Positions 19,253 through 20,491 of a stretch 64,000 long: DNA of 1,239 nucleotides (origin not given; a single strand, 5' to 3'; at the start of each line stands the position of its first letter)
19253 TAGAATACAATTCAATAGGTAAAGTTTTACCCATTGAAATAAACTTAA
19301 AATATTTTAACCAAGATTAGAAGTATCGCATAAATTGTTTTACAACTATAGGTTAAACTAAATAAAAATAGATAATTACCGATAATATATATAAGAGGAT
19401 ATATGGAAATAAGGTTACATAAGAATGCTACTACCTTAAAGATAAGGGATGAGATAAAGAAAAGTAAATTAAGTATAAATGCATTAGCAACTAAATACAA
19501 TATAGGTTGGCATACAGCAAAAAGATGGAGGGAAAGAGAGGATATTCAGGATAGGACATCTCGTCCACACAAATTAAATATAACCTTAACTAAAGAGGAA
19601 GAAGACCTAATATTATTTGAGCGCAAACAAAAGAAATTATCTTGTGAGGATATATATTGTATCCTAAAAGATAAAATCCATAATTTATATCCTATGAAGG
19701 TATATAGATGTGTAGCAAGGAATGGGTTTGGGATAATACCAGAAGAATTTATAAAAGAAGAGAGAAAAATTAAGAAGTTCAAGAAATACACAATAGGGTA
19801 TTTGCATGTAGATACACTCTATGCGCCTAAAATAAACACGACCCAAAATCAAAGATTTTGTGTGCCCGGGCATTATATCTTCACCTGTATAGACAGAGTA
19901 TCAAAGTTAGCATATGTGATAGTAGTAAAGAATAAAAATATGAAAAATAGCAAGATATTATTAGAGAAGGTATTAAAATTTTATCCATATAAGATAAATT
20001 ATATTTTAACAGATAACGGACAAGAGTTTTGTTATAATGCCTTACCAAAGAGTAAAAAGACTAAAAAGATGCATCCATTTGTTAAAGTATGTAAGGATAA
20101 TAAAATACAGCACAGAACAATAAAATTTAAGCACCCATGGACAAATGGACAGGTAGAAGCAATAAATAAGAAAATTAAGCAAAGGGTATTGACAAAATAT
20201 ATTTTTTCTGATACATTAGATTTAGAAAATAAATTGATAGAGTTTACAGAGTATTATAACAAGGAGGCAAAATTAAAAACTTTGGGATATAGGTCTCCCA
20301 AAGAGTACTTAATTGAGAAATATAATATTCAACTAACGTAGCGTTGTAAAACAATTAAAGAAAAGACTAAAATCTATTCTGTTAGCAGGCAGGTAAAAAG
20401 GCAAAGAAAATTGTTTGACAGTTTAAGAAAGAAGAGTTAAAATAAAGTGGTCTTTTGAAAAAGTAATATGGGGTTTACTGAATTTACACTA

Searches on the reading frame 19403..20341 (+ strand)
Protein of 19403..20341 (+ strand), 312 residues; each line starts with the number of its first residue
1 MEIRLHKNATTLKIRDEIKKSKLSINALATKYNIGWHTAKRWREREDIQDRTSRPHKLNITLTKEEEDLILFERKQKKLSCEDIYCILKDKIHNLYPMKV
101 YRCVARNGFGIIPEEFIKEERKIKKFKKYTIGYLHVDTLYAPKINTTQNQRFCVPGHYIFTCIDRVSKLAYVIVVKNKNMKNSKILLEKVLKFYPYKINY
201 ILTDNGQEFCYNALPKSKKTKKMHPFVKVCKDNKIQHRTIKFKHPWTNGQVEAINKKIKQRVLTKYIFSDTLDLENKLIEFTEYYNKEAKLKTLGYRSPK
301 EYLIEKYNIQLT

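Call 45: find_homologous_proteins(query=window:19403-20341:+, max_evalue=1e-20)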
Query window:19403-20341:+ (312 aa): 614 proteins with E <= 1e-20 among 2100 candidates; the best 120 are listed.
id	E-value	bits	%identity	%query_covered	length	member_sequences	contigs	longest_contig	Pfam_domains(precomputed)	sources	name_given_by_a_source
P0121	2.6e-205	698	100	100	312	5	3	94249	PF00665.33,PF13683.13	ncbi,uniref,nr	ncbi:hypothetical protein B9J78_03570 [bacterium Unc6]|uniref:Integrase catalytic domain-containing 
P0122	2.9e-140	485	74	99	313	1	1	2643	PF00665.33,PF13333.13,PF13683.13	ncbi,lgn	ncbi:MAG: integrase core domain-containing protein [Candidatus Anstonellales archaeon]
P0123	1.2e-135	470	71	100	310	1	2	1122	PF00665.33,PF13610.13,PF13683.13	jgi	-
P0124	3.0e-115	403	61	99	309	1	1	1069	PF00665.33,PF13333.13,PF13683.13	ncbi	-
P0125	6.1e-113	395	59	100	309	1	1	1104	PF00665.33,PF13333.13,PF13683.13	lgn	-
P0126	1.1e-112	394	59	100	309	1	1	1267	PF00665.33,PF13333.13,PF13683.13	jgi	-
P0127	1.4e-112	394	60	100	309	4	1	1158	PF00665.33,PF13333.13,PF13683.13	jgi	jgi:transposase InsO family protein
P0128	3.5e-112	393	59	100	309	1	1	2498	PF00665.33,PF13333.13,PF13683.13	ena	-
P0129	3.1e-111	389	58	100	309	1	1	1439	PF00665.33,PF13610.13,PF13333.13,PF13683.13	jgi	-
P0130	3.2e-111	389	57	100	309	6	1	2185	PF00665.33,PF13610.13,PF13333.13,PF13683.13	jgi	-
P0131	8.1e-111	388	61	100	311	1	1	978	PF00665.33,PF13333.13,PF13683.13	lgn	-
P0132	8.3e-111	388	57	99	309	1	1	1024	PF00665.33,PF13610.13,PF13683.13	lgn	-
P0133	2.2e-110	387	62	100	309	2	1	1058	PF00665.33,PF13683.13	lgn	-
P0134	7.1e-110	385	57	100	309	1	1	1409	PF00665.33,PF13683.13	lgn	-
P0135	8.2e-110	385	58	100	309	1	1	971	PF00665.33,PF13610.13,PF13333.13,PF13683.13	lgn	-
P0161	8.0e-108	378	57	100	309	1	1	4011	PF00665.33,PF13683.13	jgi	-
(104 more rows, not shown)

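Call 47: find_encoding_contigs(protein=P0124, flank=1500, max_places=6)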
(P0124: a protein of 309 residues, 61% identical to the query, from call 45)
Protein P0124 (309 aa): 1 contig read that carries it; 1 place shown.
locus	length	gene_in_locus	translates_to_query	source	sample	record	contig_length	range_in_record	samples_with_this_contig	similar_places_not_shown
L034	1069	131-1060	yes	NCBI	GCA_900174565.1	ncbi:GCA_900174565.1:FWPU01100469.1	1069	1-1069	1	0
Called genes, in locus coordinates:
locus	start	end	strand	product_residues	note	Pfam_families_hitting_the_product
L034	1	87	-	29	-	?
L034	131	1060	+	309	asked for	PF00665:rve, PF13683:rve_3, PF13333:rve_2 (weak)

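Call 48: find_encoding_contigs(protein=P0122, flank=1500, max_places=6)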
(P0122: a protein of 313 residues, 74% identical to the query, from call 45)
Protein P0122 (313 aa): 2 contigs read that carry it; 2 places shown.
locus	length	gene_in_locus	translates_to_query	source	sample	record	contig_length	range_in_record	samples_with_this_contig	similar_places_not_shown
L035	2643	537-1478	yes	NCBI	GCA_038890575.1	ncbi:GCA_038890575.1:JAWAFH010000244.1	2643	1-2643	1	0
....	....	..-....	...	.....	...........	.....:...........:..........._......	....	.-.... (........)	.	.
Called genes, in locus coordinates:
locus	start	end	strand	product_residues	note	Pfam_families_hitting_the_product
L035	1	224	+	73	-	?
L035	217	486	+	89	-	-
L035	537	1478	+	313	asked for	PF00665:rve, PF13683:rve_3, PF13333:rve_2 (weak)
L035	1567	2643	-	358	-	PF00078:RVT_1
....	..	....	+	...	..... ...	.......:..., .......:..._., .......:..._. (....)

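Call 55: search_protein_families(library=ncbifam, proteins=[window:19403-20341:+, P0124], max_evalue=0.001)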
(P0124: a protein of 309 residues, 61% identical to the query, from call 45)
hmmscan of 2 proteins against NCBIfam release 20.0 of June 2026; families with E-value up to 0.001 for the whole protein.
window:19403-20341:+ (312 aa): 6 families
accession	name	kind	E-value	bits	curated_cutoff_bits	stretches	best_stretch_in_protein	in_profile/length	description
NF033577.2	transpos_IS481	equivalog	9.9e-54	182.8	224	1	15-301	6-282/284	IS481 family transposase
NF033516.0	transpos_IS3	equivalog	8.8e-17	61.4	160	1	158-302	234-368/369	IS3 family transposase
NF006918.0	PRK09409.1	subfamily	3.3e-06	26.9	597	1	202-306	196-288/301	IS2 transposase TnpB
NF033546.1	transpos_IS21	equivalog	5e-06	26.3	160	1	20-286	6-267/294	IS21 family transposase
NF033563.0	transpos_IS30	equivalog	3.5e-05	23.7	80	1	156-211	147-203/267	IS30 family transposase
NF033550.5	transpos_ISL3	equivalog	8e-05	21.9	180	1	220-260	307-349/370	ISL3 family transposase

P0124 (309 aa): 7 families
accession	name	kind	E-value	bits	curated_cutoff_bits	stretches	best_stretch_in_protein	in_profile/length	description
NF033577.2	transpos_IS481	equivalog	3.5e-64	217.1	224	1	14-295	4-283/284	IS481 family transposase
NF033516.0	transpos_IS3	equivalog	3.4e-19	69.3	160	1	137-295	221-368/369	IS3 family transposase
NF033546.1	transpos_IS21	equivalog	1.9e-08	34.2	160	1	209-298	195-284/294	IS21 family transposase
NF033563.0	transpos_IS30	equivalog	2.6e-06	27.4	80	1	131-262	132-247/267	IS30 family transposase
NF033545.0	transpos_IS630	equivalog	5.9e-06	25.9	100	0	238-279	260-299/299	IS630 family transposase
NF033587.1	transpos_IS6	equivalog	3.1e-05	23.8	125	1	144-255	78-175/202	IS6 family transposase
NF006918.0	PRK09409.1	subfamily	5.4e-05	22.9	597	1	232-299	221-288/301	IS2 transposase TnpB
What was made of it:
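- On IS481 family (parent IS): The next family, IS3, scores only 61-69 bits (call 55).
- Closest known: IS481 family insertion sequences. Same: IS481 is by far the best family model (call 55).
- The transposases hit rve and rve_3, and IS481 is by far the best NCBIfam model (calls 45, 55). The transposases score 183-217 bits against IS481, just under the curated cut-off of 224 (call 55).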

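Call 56: find_encoding_contigs(protein=P0125, flank=1500, max_places=4)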
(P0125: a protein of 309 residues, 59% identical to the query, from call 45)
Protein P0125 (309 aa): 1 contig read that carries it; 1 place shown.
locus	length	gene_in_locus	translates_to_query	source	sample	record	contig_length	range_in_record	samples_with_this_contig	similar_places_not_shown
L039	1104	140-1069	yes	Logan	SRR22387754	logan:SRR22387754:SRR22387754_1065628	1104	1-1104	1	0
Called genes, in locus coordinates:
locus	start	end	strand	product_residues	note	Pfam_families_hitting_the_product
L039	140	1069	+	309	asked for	PF00665:rve, PF13683:rve_3, PF13333:rve_2 (weak)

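Call 67: find_encoding_contigs(protein=P0121, flank=10000, max_places=5)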
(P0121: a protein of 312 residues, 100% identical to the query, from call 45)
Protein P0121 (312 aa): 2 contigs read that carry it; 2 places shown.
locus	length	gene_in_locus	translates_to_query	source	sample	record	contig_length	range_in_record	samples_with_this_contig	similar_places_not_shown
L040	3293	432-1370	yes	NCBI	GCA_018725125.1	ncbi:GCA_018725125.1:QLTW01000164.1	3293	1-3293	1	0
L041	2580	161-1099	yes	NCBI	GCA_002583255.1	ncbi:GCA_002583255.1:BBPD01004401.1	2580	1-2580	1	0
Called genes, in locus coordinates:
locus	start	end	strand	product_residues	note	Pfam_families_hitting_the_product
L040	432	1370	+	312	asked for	PF00665:rve, PF13683:rve_3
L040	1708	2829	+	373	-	PF01208:URO-D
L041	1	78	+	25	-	?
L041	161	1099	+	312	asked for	PF00665:rve, PF13683:rve_3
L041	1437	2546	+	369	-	PF01208:URO-D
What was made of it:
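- Tried and rejected: It is not on record as DNA (call 67).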

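Call 77: find_homologous_proteins(query=P0124, max_evalue=1e-60)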
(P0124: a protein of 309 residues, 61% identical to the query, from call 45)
Query P0124 (309 aa): 443 proteins with E <= 1e-60 among 1971 candidates; the best 120 are listed.
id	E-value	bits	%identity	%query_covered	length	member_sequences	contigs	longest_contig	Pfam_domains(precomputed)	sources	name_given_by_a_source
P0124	2.0e-201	686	100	100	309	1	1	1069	PF00665.33,PF13333.13,PF13683.13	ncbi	-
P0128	7.6e-165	566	80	100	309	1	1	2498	PF00665.33,PF13333.13,PF13683.13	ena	-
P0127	1.7e-164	564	80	100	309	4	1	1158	PF00665.33,PF13333.13,PF13683.13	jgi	jgi:transposase InsO family protein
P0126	1.7e-164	564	79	100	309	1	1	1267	PF00665.33,PF13333.13,PF13683.13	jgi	-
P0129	3.5e-162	557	79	100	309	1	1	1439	PF00665.33,PF13610.13,PF13333.13,PF13683.13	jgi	-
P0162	1.4e-161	555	77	100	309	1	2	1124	PF00665.33,PF13683.13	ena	-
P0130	1.6e-161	555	77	100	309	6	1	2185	PF00665.33,PF13610.13,PF13333.13,PF13683.13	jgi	-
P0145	2.7e-161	554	78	100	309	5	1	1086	PF00665.33,PF13683.13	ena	-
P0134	1.3e-159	548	77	100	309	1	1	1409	PF00665.33,PF13683.13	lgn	-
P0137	3.0e-159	547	76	100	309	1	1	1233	PF00665.33,PF13683.13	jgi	jgi:transposase InsO family protein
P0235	1.3e-158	545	77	100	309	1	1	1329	PF00665.33,PF13683.13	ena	-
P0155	2.1e-158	544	77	100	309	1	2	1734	PF00665.33,PF13610.13,PF13333.13,PF13683.13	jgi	-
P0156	2.5e-158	544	77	100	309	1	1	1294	PF00665.33,PF13610.13,PF13333.13,PF13683.13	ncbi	-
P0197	3.0e-158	544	74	100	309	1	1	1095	PF00665.33,PF13610.13,PF13683.13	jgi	-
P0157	3.7e-158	544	77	100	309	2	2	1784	PF00665.33,PF13610.13,PF13333.13,PF13683.13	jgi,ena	-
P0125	3.3e-157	540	76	100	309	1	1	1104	PF00665.33,PF13333.13,PF13683.13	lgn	-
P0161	1.1e-152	526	76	100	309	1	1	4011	PF00665.33,PF13683.13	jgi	-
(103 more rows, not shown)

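Call 79: find_encoding_contigs(protein=P0161, flank=2000, max_places=6)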
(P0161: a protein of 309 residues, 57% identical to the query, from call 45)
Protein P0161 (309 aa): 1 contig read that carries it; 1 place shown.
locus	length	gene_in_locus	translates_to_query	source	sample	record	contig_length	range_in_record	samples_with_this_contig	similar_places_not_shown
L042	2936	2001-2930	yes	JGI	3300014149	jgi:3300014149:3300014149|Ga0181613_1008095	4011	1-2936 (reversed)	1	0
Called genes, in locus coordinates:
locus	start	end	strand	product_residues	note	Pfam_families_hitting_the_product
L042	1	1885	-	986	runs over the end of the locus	?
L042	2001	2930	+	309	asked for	PF00665:rve, PF13683:rve_3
